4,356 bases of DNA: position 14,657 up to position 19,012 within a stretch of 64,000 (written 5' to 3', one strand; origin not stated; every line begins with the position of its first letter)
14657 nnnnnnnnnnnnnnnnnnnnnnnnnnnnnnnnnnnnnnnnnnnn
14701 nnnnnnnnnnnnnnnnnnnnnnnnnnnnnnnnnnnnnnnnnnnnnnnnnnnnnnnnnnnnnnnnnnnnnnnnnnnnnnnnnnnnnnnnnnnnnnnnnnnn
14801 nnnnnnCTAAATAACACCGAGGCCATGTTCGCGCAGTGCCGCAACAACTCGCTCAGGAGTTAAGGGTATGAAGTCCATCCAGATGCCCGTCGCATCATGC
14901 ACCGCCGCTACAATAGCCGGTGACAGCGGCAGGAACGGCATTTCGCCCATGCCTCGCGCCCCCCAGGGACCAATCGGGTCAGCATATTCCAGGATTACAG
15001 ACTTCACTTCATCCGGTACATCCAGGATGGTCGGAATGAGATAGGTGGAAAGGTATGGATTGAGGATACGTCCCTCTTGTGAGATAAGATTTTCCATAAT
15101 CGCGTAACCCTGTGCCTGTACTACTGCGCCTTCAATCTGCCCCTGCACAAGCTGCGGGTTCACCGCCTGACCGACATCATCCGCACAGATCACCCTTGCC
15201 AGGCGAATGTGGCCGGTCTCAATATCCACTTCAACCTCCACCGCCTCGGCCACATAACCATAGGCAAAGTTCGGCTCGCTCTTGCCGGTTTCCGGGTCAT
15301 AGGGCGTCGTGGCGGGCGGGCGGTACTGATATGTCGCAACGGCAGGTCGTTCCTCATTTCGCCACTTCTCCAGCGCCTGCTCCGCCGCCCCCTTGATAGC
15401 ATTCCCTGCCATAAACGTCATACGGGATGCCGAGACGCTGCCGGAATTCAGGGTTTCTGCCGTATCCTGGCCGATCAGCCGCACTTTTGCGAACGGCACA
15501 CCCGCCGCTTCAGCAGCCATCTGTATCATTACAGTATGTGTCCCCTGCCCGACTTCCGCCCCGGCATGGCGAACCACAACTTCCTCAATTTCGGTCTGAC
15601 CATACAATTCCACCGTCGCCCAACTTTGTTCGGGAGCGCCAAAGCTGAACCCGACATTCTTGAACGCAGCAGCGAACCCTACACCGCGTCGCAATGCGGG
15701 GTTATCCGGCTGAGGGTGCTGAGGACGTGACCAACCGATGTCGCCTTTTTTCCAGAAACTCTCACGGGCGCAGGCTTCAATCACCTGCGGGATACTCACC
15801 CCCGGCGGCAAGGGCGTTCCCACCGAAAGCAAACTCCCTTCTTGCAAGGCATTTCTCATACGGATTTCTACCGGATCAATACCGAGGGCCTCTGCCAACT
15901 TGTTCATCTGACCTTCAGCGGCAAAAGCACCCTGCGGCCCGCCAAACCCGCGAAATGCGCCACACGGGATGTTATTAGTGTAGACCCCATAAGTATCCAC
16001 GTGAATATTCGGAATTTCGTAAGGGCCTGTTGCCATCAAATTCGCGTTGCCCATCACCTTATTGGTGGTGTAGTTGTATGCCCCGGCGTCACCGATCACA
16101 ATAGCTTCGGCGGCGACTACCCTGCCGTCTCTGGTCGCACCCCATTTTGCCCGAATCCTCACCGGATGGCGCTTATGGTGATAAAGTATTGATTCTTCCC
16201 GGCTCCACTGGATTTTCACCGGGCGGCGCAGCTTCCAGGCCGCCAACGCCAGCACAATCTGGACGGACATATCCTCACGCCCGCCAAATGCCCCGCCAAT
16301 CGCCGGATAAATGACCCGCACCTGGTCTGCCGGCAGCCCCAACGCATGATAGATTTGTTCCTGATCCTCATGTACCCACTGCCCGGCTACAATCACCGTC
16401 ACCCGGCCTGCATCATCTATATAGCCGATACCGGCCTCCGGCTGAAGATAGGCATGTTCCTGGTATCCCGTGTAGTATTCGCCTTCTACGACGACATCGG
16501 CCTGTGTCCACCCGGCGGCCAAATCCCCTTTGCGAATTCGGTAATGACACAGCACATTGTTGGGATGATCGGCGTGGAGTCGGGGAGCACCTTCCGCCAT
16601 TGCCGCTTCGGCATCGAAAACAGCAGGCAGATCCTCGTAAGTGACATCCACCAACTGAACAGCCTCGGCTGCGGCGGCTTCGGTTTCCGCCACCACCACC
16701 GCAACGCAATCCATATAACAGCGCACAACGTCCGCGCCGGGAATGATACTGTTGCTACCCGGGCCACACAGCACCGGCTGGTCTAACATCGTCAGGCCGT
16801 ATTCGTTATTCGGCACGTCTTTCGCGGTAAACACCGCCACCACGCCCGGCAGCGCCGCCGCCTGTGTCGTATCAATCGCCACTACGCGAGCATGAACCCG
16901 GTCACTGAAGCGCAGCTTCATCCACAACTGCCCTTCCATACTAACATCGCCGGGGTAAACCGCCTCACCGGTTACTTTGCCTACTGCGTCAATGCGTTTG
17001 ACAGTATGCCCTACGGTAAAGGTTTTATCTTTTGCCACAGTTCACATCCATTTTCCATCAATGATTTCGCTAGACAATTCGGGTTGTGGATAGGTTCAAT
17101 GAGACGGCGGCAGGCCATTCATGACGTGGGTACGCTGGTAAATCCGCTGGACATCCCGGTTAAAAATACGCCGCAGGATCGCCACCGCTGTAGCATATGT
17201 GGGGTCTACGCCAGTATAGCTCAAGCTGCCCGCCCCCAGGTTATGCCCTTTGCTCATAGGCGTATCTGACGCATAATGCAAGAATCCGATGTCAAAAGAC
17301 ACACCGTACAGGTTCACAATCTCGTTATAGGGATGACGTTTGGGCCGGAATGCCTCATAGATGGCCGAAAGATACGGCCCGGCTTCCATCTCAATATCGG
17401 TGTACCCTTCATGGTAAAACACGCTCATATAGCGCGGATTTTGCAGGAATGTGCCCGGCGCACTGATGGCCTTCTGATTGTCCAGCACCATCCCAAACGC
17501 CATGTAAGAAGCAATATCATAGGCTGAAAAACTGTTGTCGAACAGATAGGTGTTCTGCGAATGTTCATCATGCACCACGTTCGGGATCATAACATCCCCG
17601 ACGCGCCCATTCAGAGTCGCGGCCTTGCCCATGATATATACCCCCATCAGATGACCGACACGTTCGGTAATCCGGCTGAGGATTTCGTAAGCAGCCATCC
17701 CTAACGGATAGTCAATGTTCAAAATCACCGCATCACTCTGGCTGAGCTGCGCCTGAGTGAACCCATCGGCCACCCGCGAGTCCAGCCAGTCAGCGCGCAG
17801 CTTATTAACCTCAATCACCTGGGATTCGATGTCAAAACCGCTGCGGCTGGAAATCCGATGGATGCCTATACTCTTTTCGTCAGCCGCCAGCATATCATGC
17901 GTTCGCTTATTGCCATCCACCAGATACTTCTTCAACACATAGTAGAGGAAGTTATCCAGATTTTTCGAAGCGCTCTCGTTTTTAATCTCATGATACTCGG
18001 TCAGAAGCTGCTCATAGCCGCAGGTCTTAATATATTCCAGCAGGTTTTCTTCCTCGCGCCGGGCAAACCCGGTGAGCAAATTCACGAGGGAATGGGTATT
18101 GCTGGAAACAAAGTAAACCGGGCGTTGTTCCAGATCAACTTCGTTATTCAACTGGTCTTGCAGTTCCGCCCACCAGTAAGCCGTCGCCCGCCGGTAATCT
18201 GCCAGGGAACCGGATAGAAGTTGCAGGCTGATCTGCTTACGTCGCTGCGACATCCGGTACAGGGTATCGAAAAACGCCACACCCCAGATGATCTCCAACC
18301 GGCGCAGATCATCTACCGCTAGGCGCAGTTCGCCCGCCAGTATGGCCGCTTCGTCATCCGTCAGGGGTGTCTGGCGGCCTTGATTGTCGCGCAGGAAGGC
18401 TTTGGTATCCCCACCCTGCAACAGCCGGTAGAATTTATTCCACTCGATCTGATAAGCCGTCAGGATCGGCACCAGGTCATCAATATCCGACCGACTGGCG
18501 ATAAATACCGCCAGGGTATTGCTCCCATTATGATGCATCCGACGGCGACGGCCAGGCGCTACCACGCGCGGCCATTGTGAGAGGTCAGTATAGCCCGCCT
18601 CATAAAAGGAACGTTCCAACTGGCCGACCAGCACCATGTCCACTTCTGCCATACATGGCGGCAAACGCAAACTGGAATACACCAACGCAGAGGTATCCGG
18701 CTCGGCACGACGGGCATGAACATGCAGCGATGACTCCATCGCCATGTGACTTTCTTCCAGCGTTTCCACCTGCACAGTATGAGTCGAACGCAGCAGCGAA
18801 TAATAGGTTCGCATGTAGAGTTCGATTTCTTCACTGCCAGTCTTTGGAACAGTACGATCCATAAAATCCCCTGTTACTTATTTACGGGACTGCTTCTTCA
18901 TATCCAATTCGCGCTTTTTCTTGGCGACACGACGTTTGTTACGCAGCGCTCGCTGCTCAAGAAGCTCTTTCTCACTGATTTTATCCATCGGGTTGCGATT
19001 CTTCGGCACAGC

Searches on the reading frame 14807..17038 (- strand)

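Call 92: search_protein_families(library=pfam, proteins=[window:14807-17038:-], max_evalue=0.00001)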
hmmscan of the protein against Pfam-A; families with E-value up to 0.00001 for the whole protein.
window:14807-17038:- (743 aa): 3 families
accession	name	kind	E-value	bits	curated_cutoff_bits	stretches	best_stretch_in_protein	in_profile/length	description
PF02738.23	MoCoBD_1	-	1.6e-81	273.5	27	1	155-397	2-244/244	Molybdopterin cofactor-binding domain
PF20256.3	MoCoBD_2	-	3.1e-59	201.2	27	2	564-675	175-283/283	Molybdopterin cofactor-binding domain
PF01315.27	Ald_Xan_dh_C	-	8.9e-25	87.6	31.3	1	23-138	1-110/110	Aldehyde oxidase and xanthine dehydrogenase, a/b hammerhead domain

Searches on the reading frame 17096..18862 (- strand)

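Call 92: search_protein_families(library=pfam, proteins=[window:17096-18862:-], max_evalue=0.00001)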
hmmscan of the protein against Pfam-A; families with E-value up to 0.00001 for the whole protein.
window:17096-18862:- (588 aa): 1 family
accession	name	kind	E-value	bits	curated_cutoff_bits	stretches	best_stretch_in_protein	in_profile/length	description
PF21850.2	DUF6909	-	1.1e-220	734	27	1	32-568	1-535/535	Family of unknown function (DUF6909)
